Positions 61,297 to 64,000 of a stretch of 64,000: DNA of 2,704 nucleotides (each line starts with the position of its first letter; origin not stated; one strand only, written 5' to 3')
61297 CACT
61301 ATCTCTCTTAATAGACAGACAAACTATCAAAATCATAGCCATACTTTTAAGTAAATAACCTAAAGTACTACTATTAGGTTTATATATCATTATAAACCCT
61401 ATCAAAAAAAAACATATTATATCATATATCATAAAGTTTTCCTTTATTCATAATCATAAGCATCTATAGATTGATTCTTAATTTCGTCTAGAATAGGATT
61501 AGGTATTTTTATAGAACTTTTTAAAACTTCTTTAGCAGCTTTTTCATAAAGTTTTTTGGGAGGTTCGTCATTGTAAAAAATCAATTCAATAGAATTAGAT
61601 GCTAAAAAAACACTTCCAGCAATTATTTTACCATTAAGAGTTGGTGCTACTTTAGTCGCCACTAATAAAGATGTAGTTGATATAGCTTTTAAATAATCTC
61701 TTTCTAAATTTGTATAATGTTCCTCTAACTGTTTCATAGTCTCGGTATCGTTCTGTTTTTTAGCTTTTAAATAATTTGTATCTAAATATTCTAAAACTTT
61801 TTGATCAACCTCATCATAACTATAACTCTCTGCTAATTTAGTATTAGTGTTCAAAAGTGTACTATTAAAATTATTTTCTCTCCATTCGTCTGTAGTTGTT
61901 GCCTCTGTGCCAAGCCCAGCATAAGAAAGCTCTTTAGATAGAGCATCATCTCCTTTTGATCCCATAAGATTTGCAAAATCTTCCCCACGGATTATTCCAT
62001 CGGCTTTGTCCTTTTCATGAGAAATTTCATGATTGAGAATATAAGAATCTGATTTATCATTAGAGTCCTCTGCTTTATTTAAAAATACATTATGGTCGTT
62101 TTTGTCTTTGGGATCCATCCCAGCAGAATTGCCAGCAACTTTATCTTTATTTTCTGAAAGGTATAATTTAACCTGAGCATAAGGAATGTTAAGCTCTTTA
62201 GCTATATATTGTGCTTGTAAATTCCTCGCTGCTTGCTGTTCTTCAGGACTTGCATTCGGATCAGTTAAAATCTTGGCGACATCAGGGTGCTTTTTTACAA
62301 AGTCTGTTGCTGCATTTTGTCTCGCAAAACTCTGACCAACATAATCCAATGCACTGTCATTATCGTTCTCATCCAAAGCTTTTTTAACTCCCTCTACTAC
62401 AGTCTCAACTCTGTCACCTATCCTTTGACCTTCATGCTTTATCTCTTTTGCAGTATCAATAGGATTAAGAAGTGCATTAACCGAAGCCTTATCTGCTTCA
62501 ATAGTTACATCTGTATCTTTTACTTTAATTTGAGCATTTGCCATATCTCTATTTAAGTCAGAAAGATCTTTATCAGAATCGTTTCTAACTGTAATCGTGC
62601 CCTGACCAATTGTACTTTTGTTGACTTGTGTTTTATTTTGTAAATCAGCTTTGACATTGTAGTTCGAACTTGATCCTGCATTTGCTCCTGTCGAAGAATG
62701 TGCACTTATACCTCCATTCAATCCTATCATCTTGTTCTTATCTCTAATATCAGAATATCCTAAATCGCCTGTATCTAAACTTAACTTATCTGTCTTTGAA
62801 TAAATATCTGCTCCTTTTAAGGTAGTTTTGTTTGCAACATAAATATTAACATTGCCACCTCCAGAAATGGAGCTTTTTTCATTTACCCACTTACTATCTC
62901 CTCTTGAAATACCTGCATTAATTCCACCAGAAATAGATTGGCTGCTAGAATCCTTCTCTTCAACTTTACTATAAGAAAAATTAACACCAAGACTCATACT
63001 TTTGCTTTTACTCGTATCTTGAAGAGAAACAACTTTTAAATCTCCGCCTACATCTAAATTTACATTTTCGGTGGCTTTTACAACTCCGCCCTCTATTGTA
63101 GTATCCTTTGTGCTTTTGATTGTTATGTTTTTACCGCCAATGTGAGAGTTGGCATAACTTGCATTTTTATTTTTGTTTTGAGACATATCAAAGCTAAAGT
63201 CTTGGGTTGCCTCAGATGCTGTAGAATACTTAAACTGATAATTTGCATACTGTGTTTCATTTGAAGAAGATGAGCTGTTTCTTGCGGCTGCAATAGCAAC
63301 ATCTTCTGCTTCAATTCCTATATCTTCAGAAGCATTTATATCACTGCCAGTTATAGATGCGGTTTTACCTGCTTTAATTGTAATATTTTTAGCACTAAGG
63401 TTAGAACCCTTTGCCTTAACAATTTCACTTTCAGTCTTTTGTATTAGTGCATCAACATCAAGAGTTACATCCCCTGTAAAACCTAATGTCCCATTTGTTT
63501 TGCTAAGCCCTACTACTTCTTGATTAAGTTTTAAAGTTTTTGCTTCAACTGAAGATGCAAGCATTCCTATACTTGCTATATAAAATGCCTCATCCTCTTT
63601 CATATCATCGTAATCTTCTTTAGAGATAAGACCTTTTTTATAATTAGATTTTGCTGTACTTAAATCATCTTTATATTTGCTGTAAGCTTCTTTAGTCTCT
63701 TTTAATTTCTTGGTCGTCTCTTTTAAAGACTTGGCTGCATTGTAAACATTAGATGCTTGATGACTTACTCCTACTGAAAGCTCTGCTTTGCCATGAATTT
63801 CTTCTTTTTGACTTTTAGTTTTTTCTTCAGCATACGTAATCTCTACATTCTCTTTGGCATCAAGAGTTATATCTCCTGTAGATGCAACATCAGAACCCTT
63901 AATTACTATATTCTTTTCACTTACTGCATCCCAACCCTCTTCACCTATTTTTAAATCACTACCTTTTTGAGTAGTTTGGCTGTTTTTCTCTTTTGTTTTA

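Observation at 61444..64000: Edge-truncated TPS/CdiA-like exoprotein whose non-repetitive C-terminus carries an HExxH motif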

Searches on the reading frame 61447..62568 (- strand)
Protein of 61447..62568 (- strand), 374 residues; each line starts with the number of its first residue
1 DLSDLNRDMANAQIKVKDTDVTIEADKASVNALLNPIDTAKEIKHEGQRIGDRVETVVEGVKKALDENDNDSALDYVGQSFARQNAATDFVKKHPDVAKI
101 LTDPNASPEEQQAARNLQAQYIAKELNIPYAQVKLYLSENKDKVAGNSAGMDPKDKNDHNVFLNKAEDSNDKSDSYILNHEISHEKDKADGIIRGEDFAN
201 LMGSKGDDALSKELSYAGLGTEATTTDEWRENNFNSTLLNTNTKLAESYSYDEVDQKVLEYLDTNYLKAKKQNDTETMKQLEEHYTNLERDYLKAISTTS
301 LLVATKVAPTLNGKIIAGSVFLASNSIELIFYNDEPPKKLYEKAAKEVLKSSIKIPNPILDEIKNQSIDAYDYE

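Call 9: find_homologous_proteins(query=window:61447-62568:-, max_evalue=0.001)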
Query window:61447-62568:- (374 aa): 1 proteins with E <= 0.001 among 7287 candidates.
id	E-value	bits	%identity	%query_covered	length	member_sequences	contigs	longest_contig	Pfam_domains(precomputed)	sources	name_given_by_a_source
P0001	4.9e-75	271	85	40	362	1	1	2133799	PF18925.6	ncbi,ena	-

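Call 12: search_protein_families(library=pfam, proteins=[P0001], max_evalue=1)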
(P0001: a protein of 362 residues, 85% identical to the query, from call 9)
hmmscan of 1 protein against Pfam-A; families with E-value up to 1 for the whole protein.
P0001 (362 aa): 2 families
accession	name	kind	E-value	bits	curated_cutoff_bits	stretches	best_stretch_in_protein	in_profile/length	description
PF18925.5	DUF5675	-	9.7e-16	58.1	26.7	1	219-335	2-113/114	Family of unknown function (DUF5675)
PF14891.12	Peptidase_M91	-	0.16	12.8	25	1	102-176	64-138/176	Effector protein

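Call 13: find_encoding_contigs(protein=P0001, flank=10000, max_places=6)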
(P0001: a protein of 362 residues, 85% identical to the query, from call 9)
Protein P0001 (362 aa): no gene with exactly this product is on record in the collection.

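Call 21: search_protein_representatives(protein=window:61447-62568:-)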
Query: 374 residues. Proteins with E-value up to 0.001 (for the whole library): 6; up to 1e-10: 6; up to 1e-30: 4. The best 6 are listed.
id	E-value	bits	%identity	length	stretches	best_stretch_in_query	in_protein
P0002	2.9e-235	796.2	100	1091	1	1-374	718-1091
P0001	1.6e-75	271.1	83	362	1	106-261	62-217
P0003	3.2e-37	145.1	39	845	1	1-236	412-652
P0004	7.7e-32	127.4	37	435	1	31-259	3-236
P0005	7.8e-21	91.2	39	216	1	61-234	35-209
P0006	5.4e-17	78.6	36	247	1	158-295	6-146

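Call 24: find_encoding_contigs(protein=P0002, flank=10000, max_places=6)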
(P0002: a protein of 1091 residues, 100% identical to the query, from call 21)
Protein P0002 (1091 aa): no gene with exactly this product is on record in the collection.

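Call 27: list_cluster_members(proteins=[P0001, P0002, P0003, P0004, P0005, P0006])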
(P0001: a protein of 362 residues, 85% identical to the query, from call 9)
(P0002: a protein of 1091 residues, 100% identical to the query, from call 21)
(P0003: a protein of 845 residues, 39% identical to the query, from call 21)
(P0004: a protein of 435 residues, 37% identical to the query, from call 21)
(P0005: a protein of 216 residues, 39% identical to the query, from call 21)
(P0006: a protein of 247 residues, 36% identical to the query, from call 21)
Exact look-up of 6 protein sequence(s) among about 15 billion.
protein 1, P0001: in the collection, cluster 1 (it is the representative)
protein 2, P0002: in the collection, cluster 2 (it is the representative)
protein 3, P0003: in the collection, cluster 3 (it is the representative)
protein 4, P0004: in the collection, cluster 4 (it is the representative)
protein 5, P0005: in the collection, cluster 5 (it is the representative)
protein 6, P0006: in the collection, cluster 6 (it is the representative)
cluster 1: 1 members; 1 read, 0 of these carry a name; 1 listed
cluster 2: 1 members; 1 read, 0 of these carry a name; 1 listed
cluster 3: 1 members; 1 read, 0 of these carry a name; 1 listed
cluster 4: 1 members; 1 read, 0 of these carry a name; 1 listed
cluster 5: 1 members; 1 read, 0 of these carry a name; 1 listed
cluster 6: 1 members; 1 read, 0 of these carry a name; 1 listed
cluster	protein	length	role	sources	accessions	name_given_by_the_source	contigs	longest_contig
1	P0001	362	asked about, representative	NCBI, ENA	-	-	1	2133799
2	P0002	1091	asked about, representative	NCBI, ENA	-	-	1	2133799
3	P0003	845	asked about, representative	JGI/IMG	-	-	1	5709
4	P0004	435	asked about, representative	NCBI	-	-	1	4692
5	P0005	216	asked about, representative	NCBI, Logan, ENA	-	-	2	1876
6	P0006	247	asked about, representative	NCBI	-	-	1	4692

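Call 34: search_protein_families(library=pfam, proteins=[P0002, P0003, P0004, P0005, P0006], max_evalue=1)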
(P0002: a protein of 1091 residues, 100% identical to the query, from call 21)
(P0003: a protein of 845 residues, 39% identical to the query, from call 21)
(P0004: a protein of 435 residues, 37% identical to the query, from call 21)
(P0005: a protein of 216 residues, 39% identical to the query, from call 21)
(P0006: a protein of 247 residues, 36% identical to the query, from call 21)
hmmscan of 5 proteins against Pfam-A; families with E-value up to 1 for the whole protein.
P0002 (1091 aa): 2 families
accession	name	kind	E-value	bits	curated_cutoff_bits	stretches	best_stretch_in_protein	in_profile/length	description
PF13332.12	Fil_haemagg_2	-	5.4e-43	147.5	22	4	427-578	8-169/170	Hemagglutinin repeat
PF06114.19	Peptidase_M78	-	0.21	11.8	22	1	821-858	63-100/123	IrrE N-terminal-like domain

P0003 (845 aa): 2 families
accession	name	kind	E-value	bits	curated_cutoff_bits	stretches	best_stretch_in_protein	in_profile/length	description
PF13332.12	Fil_haemagg_2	-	8e-25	88.4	22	2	121-260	17-165/170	Hemagglutinin repeat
PF13387.12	Lnb_N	-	0.007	16.4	22.2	1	750-798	123-173/175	Lnb N-terminal periplasmic domain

P0004 (435 aa): 0 families

P0005 (216 aa): 2 families
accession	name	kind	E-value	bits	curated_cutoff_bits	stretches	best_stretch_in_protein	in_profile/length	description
PF14891.12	Peptidase_M91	-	0.022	15.5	25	1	139-187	85-133/176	Effector protein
PF01435.24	Peptidase_M48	-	0.12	12.7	20.3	1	88-160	3-79/186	Peptidase family M48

P0006 (247 aa): 0 families

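Call 36: find_encoding_contigs(protein=P0003, flank=10000, max_places=4)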
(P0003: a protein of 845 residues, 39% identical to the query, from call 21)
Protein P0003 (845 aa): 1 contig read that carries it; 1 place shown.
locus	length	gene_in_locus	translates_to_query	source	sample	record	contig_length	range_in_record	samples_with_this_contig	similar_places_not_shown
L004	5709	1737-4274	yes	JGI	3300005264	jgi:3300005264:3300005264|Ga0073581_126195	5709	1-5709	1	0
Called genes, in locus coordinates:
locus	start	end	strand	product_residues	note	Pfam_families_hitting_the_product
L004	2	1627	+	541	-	?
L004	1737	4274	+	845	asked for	PF13332:Fil_haemagg_2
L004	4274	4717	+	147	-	-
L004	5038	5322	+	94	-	-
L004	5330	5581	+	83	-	-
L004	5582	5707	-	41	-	?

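Call 37: find_encoding_contigs(protein=P0005, flank=10000, max_places=4)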
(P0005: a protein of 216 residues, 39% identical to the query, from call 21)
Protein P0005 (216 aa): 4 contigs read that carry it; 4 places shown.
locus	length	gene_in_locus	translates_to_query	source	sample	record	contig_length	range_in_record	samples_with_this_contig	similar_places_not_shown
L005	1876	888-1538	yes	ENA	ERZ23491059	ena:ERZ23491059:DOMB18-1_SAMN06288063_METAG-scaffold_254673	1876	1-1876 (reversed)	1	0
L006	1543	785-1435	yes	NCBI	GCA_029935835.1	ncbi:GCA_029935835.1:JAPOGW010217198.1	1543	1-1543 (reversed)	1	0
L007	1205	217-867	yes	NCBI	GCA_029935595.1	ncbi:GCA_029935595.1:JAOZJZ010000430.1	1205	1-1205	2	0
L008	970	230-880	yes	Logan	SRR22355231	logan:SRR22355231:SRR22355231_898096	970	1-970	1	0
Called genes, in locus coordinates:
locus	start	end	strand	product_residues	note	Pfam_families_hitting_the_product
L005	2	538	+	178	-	?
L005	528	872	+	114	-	-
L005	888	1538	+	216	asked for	-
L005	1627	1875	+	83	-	?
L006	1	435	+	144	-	?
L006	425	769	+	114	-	-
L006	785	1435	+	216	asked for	-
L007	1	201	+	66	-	?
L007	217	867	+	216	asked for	-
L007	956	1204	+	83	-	?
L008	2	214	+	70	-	?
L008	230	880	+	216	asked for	-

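Call 49: search_protein_families(library=pfam, proteins=[L004:4274-4717:+, L004:5038-5322:+, L004:5330-5581:+], max_evalue=1)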
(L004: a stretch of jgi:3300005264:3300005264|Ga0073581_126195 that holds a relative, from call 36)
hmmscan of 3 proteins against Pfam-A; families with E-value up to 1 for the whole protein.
L004:4274-4717:+ (147 aa): 1 family
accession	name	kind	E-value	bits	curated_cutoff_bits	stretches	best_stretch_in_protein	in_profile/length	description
PF11463.14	R-HINP1I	-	0.0075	16.2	25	1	50-129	34-114/208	R.HinP1I restriction endonuclease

L004:5038-5322:+ (94 aa): 1 family
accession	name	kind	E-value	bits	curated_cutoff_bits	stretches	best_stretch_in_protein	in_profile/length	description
PF17642.6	TssD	-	0.031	14.6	25.8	1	50-88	26-64/128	Hemolysin coregulated protein Hcp (TssD)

L004:5330-5581:+ (83 aa): 0 families

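Call 79: search_protein_families(library=pfam, proteins=[L005:2-538:+, L005:528-872:+, L005:1627-1875:+, L004:17-1627:+], max_evalue=0.01)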
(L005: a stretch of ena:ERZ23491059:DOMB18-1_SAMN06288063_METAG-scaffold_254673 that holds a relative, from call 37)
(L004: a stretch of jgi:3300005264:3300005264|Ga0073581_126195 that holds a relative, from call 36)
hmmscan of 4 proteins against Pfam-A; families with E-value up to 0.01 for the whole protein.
L005:2-538:+ (178 aa): 0 families

L005:528-872:+ (114 aa): 0 families

L005:1627-1875:+ (83 aa): 0 families

L004:17-1627:+ (536 aa): 1 family
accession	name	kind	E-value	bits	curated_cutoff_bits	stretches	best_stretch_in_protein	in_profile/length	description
PF13332.12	Fil_haemagg_2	-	4.2e-27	95.8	22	2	336-478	6-162/170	Hemagglutinin repeat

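Call 88: search_dna_similar(query=window:61447-62568:-, collection=plasmids, mode=protein, max_evalue=0.01, max_rows=10)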
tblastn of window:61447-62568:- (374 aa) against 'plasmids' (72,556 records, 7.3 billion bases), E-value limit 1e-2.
No match.

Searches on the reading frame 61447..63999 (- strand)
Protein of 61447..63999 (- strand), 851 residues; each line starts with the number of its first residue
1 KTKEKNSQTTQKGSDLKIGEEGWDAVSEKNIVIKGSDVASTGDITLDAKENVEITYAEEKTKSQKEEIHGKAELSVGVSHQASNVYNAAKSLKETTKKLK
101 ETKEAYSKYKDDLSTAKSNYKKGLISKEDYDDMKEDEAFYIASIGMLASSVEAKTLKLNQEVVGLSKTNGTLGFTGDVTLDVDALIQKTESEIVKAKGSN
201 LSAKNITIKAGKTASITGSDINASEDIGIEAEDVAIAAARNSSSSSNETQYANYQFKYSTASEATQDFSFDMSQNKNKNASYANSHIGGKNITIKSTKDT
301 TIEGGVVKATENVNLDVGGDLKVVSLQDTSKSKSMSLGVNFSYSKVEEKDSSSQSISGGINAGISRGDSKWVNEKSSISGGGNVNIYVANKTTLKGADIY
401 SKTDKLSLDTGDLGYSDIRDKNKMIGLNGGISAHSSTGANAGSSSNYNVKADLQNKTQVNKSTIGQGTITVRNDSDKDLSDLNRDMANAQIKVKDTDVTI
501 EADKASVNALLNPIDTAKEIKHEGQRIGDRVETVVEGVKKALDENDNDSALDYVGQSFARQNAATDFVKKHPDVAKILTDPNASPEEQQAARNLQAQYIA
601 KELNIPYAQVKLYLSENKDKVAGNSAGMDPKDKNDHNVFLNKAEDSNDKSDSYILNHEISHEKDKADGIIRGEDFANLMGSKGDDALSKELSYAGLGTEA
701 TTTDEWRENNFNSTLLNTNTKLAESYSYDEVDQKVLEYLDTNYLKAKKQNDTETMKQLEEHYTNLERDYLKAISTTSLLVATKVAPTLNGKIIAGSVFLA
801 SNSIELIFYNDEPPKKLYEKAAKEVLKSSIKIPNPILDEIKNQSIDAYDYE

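Call 5: search_protein_families(library=pfam, proteins=[window:61447-63999:-], max_evalue=1)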
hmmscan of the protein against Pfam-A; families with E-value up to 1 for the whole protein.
window:61447-63999:- (851 aa): 3 families
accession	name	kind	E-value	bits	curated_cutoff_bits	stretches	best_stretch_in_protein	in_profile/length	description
PF13332.12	Fil_haemagg_2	-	1.1e-29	104.2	22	3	187-338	8-169/170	Hemagglutinin repeat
PF06114.19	Peptidase_M78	-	0.14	12.4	22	1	581-618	63-100/123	IrrE N-terminal-like domain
PF16525.10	MHB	-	0.48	11.1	27.4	0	562-595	17-49/77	Haemophore, haem-binding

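Call 6: search_protein_families(library=ncbifam, proteins=[window:61447-63999:-], max_evalue=1)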
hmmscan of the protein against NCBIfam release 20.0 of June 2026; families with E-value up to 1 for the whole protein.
window:61447-63999:- (851 aa): 1 family
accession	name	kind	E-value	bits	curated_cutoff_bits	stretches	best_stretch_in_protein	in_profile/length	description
TIGR02172.1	Fb_sc_TIGR02172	paralog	0.062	13.1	228.2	1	44-133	52-142/226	TIGR02172 family protein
